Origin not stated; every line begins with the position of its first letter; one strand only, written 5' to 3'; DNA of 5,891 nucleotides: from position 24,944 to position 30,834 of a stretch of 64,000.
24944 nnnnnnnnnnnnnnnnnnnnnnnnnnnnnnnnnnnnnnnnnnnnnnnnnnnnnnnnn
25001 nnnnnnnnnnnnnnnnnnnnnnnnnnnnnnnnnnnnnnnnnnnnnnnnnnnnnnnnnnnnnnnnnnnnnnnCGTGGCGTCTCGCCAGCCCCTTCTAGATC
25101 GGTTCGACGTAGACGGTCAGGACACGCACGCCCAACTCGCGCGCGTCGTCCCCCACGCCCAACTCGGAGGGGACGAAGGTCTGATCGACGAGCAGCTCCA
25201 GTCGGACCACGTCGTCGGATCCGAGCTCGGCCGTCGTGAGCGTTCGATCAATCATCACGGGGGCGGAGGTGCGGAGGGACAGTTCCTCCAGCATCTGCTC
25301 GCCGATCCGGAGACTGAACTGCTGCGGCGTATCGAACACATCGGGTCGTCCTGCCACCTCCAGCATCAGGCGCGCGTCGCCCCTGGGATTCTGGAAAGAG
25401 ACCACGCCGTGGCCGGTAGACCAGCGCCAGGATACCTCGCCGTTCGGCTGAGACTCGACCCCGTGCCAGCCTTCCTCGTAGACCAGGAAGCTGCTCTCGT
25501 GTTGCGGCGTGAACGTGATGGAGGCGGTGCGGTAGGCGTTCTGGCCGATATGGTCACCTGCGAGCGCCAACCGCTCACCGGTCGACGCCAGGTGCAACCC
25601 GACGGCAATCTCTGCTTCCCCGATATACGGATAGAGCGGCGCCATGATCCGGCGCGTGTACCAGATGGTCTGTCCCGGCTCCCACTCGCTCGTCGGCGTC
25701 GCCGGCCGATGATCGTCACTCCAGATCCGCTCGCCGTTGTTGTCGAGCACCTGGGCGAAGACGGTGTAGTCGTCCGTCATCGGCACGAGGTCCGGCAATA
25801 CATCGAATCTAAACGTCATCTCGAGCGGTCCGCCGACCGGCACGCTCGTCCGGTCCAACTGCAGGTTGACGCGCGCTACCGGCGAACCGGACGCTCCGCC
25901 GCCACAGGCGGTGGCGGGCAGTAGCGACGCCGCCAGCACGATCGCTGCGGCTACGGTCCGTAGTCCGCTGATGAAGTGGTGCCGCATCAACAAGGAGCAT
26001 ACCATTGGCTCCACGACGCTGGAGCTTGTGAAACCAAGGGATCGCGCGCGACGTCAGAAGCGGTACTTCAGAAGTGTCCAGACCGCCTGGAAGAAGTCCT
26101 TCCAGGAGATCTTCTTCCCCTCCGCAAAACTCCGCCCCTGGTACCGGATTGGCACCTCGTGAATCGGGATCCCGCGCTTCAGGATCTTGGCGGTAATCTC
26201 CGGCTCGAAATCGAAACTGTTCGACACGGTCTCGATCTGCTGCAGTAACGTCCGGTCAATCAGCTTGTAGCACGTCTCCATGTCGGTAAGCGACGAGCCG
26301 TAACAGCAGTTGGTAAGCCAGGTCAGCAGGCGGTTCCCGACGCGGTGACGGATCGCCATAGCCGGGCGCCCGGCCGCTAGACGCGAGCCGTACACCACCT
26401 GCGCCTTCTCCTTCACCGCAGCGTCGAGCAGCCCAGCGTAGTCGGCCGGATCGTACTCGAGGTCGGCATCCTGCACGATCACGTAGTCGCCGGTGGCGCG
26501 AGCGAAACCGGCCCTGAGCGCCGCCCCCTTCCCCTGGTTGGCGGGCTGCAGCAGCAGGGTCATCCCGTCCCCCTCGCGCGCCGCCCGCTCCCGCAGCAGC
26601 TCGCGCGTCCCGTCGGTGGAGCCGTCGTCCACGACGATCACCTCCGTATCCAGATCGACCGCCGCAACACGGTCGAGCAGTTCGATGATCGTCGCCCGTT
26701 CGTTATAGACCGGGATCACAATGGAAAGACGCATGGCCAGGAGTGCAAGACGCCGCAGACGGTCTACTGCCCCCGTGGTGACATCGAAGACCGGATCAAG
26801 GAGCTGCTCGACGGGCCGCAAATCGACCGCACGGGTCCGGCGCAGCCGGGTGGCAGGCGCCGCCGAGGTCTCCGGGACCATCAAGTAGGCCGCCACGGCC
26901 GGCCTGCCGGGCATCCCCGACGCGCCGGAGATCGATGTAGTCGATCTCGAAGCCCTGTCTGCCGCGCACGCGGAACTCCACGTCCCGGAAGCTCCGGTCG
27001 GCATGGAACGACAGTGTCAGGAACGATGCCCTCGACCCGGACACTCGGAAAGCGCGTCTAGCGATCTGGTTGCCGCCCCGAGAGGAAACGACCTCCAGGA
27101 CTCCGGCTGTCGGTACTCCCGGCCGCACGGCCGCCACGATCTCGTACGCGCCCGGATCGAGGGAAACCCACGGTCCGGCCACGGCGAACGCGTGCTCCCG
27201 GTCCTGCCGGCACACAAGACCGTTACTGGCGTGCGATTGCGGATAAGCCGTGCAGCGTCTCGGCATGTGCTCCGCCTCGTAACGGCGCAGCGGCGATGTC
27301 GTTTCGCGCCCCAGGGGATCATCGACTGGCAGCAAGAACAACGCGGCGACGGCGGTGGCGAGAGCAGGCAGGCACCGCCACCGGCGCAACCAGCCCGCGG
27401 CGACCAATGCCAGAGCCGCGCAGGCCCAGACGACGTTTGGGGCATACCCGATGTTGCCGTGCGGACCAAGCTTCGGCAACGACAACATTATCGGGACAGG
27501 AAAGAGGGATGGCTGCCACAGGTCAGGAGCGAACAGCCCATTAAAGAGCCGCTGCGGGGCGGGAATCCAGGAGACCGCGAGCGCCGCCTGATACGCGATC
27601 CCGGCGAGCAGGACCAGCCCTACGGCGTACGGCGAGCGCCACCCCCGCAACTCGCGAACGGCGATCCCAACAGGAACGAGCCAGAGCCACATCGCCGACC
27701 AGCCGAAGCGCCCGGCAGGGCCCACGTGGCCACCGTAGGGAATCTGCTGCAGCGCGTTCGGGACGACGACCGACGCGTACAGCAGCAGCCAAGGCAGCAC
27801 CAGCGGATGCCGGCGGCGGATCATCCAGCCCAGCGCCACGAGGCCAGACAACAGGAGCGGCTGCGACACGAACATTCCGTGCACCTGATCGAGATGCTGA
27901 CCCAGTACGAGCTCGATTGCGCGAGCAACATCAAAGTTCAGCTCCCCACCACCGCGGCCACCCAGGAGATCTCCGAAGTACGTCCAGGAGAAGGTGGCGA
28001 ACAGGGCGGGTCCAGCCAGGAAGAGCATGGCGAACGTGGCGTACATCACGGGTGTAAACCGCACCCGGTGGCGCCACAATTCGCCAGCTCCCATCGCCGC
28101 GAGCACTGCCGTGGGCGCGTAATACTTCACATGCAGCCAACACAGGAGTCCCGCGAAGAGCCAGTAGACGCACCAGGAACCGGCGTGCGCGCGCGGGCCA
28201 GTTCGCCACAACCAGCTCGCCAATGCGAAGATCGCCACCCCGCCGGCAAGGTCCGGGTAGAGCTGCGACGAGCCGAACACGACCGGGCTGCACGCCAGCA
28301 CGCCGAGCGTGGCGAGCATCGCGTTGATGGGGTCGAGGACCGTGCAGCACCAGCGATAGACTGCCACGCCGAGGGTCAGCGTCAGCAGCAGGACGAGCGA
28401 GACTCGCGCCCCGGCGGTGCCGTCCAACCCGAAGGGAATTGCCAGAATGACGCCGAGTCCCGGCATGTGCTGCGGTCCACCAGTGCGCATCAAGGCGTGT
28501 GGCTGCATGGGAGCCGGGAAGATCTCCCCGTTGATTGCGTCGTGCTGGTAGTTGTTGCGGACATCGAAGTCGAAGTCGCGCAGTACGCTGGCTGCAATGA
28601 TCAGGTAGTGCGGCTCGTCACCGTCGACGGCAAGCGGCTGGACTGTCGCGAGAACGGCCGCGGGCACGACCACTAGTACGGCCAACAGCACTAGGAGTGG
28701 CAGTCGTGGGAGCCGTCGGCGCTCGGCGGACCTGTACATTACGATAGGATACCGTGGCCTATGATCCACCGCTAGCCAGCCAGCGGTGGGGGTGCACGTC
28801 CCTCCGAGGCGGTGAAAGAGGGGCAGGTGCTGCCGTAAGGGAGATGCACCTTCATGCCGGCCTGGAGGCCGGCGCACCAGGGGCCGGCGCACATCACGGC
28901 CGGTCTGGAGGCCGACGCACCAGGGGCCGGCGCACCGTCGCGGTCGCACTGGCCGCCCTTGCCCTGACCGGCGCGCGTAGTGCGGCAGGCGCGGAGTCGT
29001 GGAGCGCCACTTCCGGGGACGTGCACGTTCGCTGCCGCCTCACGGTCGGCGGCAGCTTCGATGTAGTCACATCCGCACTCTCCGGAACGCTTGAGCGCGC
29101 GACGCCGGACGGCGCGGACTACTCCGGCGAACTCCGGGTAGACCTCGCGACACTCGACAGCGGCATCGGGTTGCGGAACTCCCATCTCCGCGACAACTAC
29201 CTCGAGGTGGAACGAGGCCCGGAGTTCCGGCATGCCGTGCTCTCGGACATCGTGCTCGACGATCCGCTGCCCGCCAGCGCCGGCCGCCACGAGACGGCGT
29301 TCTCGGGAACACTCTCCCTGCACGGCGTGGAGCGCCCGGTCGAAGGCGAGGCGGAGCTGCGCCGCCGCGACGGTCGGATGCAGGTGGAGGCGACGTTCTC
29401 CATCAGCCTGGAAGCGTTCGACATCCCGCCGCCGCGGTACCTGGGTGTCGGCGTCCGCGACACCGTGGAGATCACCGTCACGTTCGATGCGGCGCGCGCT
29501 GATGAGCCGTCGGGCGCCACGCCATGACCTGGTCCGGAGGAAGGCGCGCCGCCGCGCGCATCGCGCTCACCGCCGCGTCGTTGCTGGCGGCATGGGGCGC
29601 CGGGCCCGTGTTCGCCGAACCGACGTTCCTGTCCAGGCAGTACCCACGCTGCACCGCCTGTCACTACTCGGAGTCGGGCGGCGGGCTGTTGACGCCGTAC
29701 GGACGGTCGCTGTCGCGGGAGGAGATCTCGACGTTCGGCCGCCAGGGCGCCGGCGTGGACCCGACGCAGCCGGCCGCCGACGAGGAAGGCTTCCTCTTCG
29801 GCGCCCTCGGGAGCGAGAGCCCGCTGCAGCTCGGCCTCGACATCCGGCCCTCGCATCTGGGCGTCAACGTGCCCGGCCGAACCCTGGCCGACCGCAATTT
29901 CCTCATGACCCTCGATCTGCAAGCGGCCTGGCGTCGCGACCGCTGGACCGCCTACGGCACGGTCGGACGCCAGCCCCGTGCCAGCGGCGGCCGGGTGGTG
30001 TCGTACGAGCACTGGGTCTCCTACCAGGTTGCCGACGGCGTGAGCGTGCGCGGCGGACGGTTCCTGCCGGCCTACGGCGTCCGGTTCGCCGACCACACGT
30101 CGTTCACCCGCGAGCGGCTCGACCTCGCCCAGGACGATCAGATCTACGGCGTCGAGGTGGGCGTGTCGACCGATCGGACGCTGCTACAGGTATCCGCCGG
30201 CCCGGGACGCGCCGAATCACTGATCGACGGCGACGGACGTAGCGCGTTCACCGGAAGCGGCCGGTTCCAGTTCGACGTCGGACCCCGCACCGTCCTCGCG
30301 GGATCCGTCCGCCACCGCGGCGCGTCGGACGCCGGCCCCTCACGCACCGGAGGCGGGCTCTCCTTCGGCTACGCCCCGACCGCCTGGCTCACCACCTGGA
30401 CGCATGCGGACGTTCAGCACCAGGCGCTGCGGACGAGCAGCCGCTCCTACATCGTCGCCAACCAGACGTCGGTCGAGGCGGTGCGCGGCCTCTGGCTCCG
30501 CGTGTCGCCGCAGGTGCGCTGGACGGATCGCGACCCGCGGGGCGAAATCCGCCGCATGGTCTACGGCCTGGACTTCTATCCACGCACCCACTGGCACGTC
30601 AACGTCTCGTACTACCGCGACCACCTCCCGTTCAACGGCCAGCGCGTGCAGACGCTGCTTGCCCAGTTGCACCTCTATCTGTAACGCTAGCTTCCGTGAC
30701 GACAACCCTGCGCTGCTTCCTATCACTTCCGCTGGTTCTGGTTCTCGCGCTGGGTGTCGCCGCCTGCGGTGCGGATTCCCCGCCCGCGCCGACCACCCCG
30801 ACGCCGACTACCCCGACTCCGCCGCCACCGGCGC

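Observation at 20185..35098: Envelope-glycan island built around multiple GT-C-like proteins, one polyprenyl-phosphate-sugar-synthase-like GT2 and a sulfotransferase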

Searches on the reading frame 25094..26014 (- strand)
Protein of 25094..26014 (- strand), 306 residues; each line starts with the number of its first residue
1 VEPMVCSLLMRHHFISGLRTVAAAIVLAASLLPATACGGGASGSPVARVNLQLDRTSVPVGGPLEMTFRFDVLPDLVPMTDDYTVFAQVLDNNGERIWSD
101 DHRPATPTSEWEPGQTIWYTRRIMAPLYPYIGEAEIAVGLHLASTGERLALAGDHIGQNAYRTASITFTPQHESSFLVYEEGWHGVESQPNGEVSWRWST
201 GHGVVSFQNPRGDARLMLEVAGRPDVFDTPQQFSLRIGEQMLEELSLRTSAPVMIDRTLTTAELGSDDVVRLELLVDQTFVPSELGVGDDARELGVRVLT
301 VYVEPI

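Call 4: search_protein_families(library=pfam, proteins=[window:25094-26014:-], max_evalue=0.01)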
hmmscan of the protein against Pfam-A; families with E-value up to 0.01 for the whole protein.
window:25094-26014:- (306 aa): 0 families

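Call 7: search_protein_families(library=ncbifam, proteins=[window:25094-26014:-], max_evalue=0.01)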
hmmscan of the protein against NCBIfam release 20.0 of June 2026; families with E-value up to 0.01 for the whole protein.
window:25094-26014:- (306 aa): 0 families

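Call 41: search_protein_families(library=pfam, proteins=[window:25094-26014:-], max_evalue=1)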
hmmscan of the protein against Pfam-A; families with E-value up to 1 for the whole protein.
window:25094-26014:- (306 aa): 0 families

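Call 100: search_solved_structures(query=window:25094-26014:-, max_evalue=5)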
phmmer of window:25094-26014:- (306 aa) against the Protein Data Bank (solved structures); distinct sequences matched with E-value up to 5: 6.
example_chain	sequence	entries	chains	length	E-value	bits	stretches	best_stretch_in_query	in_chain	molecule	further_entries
2qny_A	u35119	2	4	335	0.41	13.2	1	215-285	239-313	3-oxoacyl-[acyl-carrier-protein] synthase 3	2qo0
1wvo_A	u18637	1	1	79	0.44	13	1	40-100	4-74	Sialic acid synthase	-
8prs_A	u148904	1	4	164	0.82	12.2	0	188-206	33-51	nvBagel4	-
2y4r_A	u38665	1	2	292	0.88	12.1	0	216-266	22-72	4-AMINO-4-DEOXYCHORISMATE LYASE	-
8prl_A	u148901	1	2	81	1.4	11.4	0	188-206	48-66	Cell surface protein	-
8pra_A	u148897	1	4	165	1.6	11.2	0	188-206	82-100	Cell surface protein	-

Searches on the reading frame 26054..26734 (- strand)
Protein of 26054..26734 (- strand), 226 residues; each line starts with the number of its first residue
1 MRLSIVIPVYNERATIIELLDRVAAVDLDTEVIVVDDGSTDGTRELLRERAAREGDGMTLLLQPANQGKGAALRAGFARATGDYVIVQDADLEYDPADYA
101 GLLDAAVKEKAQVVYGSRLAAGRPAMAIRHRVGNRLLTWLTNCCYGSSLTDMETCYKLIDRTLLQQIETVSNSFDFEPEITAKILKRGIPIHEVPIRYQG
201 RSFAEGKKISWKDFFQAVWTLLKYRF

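Call 7: search_protein_families(library=ncbifam, proteins=[window:26054-26734:-], max_evalue=0.01)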
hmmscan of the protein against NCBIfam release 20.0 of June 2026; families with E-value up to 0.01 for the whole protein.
window:26054-26734:- (226 aa): 25 families
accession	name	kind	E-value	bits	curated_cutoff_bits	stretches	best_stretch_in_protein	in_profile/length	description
TIGR04182.1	glyco_TIGR04182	equivalog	2.2e-33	115.9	325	1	4-222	3-215/293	S-layer glycoprotein N-glycosyltransferase AglJ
NF007986.1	PRK10714.1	equivalog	2.8e-22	79.1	529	1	2-207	7-209/316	undecaprenyl-phosphate 4-deoxy-4-formamido-L-arabinose transferase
NF041391.1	DPhHxTase_Halo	equivalog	2.6e-21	75.6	375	1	9-202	3-187/213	dolichyl-phosphate hexose transferase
NF007482.0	PRK10073.1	equivalog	6.7e-18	64.8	423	1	2-113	7-117/334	glycosyltransferase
NF047588.1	GlcsyltransPgfSStrep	equivalog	6.2e-17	61.8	500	1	1-177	1-177/308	glycosyltransferase PgfS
TIGR04283.1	glyco_like_mftF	equivalog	6.7e-17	61.8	182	1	3-134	1-126/221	TIGR04283 family arsenosugar biosynthesis glycosyltransferase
NF058614.1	PPMAGASynPpgS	equivalog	1.4e-16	60.6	370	1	5-203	4-203/226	polyprenyl-phospho-N-acetylgalactosaminyl synthase PpgS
NF041875.1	EPS_EpsD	equivalog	2e-16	60.3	370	1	3-116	1-114/325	exopolysaccharide biosynthesis glycosyltransferase EpsD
TIGR03937.1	PgaC_IcaA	equivalog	4.9e-16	58.7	422.3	1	3-96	47-140/407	poly-beta-1,6-N-acetyl-D-glucosamine synthase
NF010496.0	PRK13915.1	equivalog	2.9e-13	49.6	262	1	2-97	32-133/307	glucosyl-3-phosphoglycerate synthase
TIGR03965.1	mycofact_glyco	equivalog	1.3e-11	44.1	280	1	3-96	76-169/467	mycofactocin biosynthesis glycosyltransferase MftF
NF047683.1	TeichurnBiosyTuaG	equivalog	5.7e-10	39.3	400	1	3-97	8-102/252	teichuronic acid biosynthesis protein TuaG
NF053739.1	GlytfEpsEBac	equivalog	7.7e-09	34.9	450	1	2-91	2-92/265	glycosyltransferase EpsE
TIGR03469.1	HpnB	hypoth_equivalog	4.8e-08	32.4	379.25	1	4-114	47-168/386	hopene-associated glycosyltransferase HpnB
NF045692.1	OglycostaseCruG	equivalog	6.2e-08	32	600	1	3-114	43-160/386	2'-O-glycosyltransferase CruG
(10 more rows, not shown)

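Call 67: search_solved_structures(query=window:26054-26734:-, max_evalue=0.001)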
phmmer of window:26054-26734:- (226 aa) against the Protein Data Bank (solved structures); distinct sequences matched with E-value up to 0.001: 28.
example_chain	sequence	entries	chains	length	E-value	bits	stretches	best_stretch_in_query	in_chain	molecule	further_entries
9hwj_A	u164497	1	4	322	3.6e-17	65.9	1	2-208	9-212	Undecaprenyl-phosphate 4-deoxy-4-formamido-L-arabinose transferase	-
9bhc_C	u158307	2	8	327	8.6e-17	64.7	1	2-207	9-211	Undecaprenyl-phosphate 4-deoxy-4-formamido-L-arabinose transferase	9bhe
8vxh_A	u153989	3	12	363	1.2e-16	64.3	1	2-207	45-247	Undecaprenyl-phosphate 4-deoxy-4-formamido-L-arabinose transferase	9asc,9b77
5mlz_A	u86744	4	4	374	1.6e-14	57.3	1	1-122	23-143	Dolichol monophosphate mannose synthase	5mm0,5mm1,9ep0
6yv7_B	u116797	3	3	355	7.6e-12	48.5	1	2-125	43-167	Glycosyl transferase, family 2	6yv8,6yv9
6yv7_A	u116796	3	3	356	7.7e-12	48.5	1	2-125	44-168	Glycosyl transferase, family 2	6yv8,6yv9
2z87_A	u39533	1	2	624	9.1e-10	41.7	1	3-99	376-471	Chondroitin synthase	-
2z86_A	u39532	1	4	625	9.2e-10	41.7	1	3-99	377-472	Chondroitin synthase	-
4y6n_A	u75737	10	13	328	4e-08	36.4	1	3-92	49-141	Glucosyl-3-phosphoglycerate synthase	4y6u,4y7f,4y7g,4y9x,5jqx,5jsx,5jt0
5eke_A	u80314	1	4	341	4e-08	36.3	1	2-120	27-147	Uncharacterized glycosyltransferase sll0501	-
5ekp_C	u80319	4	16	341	4.1e-08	36.3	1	2-120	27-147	Uncharacterized glycosyltransferase sll0501 | Glycosyltransferase sll0501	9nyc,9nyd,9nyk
9nye_A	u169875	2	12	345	4.2e-08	36.3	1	2-120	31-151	Glycosyltransferase sll0501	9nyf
3e25_A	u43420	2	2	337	4.2e-08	36.3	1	3-92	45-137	Putative uncharacterized protein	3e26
4ddz_A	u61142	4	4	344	4.4e-08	36.2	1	3-92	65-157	GLUCOSYL-3-PHOSPHOGLYCERATE SYNTHASE (GpgS) | Glucosyl-3-phosphoglycerate synthase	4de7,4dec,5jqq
3bcv_A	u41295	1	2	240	7.6e-08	35.5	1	2-131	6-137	Putative glycosyltransferase protein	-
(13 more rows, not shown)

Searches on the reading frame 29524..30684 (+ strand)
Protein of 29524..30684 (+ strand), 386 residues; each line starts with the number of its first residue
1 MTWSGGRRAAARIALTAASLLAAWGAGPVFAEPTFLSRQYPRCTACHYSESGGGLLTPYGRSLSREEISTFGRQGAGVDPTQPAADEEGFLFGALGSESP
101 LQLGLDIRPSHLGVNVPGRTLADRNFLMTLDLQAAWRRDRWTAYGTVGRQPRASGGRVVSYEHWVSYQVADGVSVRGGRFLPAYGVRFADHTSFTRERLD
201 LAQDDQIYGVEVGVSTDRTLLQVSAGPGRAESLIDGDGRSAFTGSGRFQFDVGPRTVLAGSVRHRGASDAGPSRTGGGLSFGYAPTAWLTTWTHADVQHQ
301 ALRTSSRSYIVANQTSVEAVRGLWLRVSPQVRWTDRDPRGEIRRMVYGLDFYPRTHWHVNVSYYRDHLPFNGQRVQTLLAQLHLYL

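Call 4: search_protein_families(library=pfam, proteins=[window:29524-30684:+], max_evalue=0.01)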
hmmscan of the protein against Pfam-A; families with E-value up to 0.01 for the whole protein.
window:29524-30684:+ (386 aa): 0 families

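Call 7: search_protein_families(library=ncbifam, proteins=[window:29524-30684:+], max_evalue=0.01)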
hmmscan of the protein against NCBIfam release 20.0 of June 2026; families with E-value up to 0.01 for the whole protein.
window:29524-30684:+ (386 aa): 0 families

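Call 41: search_protein_families(library=pfam, proteins=[window:29524-30684:+], max_evalue=1)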
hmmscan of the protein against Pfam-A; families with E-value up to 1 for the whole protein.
window:29524-30684:+ (386 aa): 0 families

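Call 78: search_solved_structures(query=window:29524-30684:+, max_evalue=5)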
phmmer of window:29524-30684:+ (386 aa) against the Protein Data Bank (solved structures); distinct sequences matched with E-value up to 5: 2.
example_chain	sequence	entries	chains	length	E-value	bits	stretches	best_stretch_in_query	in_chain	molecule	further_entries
2l7y_A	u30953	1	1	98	1.4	10.9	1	151-204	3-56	Putative endo-beta-N-acetylglucosaminidase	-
7rxu_A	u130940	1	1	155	2.3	10.2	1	237-268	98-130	Lipoprotein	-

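Call 102: find_encoding_contigs(protein=window:29524-30684:+, flank=10000, max_places=3)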
Protein window:29524-30684:+ (386 aa): no gene with exactly this product is on record in the collection.
